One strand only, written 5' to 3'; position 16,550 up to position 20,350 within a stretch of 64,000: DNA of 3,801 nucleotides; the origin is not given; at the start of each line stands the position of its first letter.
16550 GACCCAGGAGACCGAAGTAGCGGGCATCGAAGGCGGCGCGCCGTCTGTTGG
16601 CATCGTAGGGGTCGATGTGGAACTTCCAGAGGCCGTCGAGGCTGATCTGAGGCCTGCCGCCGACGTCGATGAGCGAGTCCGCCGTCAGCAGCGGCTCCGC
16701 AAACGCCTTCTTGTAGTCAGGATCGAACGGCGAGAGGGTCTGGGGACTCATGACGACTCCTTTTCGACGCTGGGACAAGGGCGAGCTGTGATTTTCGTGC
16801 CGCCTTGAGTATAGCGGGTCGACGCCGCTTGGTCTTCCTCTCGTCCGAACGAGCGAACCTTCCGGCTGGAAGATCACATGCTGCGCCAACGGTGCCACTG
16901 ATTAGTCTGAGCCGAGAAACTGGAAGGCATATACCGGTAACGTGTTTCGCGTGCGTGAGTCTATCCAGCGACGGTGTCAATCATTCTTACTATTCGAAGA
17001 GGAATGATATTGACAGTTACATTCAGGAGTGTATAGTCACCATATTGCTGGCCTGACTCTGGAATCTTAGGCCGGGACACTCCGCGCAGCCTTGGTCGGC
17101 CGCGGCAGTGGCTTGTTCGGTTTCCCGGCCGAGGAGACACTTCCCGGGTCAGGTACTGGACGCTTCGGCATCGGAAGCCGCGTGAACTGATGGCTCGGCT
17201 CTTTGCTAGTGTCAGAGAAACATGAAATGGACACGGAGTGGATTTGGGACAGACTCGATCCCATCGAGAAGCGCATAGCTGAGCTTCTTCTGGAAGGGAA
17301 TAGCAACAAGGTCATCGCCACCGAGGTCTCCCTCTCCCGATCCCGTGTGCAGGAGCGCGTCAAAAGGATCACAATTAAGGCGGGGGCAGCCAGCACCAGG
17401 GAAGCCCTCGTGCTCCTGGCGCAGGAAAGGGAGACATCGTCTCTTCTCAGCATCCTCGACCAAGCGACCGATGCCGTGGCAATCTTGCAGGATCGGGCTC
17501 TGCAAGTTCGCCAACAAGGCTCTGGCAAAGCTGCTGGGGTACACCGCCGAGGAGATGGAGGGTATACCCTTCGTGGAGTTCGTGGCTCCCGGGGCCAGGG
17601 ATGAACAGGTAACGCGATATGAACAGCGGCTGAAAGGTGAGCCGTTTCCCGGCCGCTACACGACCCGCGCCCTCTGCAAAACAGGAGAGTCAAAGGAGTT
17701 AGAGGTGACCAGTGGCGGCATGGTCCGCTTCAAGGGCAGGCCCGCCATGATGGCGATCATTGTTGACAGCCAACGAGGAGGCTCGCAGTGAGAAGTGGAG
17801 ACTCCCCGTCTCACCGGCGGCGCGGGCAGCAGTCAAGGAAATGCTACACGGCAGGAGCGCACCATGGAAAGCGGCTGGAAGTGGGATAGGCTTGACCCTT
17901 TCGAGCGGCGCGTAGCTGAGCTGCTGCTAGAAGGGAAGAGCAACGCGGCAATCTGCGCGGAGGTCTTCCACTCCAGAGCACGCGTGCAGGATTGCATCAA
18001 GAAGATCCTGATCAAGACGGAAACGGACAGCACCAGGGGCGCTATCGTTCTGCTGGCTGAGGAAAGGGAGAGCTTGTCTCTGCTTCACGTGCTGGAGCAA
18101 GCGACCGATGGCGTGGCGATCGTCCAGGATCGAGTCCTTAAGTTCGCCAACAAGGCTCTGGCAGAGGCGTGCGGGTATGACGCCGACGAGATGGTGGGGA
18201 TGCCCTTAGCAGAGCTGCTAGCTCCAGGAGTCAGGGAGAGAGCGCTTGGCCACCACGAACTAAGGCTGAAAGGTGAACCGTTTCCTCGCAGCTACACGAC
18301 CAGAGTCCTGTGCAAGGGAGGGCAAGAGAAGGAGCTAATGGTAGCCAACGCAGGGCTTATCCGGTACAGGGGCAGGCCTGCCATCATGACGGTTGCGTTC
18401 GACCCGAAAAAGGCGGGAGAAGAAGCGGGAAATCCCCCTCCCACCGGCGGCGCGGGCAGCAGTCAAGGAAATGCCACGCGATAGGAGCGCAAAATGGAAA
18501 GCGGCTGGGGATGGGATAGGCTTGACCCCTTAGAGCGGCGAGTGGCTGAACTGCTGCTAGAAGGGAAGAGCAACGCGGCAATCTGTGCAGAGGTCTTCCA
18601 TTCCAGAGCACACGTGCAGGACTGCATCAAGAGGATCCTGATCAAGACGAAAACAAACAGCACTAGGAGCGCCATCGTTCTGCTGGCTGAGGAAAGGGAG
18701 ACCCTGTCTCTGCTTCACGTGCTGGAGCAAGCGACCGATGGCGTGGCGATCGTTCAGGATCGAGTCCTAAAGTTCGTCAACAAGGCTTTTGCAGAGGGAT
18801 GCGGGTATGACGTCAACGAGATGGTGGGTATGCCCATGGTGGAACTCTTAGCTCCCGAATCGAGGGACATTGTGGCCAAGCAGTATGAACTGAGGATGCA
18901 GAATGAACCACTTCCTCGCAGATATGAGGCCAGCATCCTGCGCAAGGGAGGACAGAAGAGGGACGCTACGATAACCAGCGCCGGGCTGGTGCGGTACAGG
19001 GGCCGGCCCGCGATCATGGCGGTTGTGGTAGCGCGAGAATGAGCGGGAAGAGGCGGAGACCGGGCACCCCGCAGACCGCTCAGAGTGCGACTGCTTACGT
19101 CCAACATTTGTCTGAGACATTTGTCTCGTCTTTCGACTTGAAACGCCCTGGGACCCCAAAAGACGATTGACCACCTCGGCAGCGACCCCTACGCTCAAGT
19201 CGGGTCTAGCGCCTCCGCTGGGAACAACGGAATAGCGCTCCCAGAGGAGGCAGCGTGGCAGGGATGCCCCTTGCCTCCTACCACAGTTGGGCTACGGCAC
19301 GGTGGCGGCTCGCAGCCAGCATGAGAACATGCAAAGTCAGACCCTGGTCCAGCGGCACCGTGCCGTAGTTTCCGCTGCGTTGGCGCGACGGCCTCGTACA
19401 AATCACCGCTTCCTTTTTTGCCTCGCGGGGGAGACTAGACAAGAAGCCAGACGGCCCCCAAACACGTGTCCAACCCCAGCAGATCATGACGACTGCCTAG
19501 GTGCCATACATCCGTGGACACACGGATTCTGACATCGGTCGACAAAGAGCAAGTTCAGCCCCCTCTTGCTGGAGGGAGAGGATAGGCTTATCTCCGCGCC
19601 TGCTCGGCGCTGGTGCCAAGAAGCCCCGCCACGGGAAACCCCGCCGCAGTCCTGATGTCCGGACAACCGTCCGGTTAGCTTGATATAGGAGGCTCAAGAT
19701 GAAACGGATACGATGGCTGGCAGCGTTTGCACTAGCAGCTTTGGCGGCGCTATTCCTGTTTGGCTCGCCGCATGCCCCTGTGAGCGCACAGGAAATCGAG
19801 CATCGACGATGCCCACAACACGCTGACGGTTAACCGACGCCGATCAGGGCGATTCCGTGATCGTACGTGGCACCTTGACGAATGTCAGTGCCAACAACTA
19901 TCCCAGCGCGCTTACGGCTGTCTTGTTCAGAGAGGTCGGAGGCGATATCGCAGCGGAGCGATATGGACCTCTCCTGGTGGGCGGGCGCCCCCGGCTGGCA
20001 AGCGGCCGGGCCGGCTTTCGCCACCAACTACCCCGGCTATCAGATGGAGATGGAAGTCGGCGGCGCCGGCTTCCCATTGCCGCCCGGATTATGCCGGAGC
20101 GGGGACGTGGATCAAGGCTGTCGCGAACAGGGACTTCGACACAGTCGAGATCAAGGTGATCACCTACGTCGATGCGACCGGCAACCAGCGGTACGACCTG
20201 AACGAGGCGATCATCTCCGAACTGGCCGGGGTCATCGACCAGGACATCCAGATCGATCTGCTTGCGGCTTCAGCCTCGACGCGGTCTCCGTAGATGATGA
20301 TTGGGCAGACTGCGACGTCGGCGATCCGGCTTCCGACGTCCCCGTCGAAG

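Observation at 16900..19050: Tandem triplication of small LuxR-HTH + PAS one-component regulators with conserved junctions and an upstream inverted repeat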

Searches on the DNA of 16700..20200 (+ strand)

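Call 53: search_rna_families(source=window, start=16700, end=20200, threshold=evalue, max_evalue=1)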
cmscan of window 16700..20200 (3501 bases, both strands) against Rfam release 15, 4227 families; matches with E-value up to 1: 0.
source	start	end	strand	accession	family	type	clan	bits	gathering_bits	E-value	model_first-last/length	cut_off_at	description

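Call 88: search_rna_families(sources=[L003, L006, L008, L025], threshold=gathering)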
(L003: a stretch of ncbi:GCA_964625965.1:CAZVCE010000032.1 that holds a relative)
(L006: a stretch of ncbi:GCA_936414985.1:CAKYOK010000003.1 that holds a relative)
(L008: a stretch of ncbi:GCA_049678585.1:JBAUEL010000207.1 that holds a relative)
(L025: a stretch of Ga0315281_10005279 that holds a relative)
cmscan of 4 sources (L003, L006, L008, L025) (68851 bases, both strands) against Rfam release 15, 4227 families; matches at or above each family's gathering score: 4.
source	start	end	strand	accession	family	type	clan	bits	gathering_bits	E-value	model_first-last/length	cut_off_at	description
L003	3476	3614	+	RF00379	c-di-AMP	Cis-reg; riboswitch;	-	92.5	38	2e-20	1-134/134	no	c-di-AMP riboswitch aptamer (ydaO/yuaA leader)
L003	9387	9459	+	RF00005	tRNA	Gene; tRNA;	CL00001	70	29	3.3e-13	1-71/71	no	tRNA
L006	9580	9652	+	RF00005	tRNA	Gene; tRNA;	CL00001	69.4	29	5.1e-13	1-71/71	no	tRNA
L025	4866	4938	+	RF00005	tRNA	Gene; tRNA;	CL00001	69.4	29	5.1e-13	1-71/71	no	tRNA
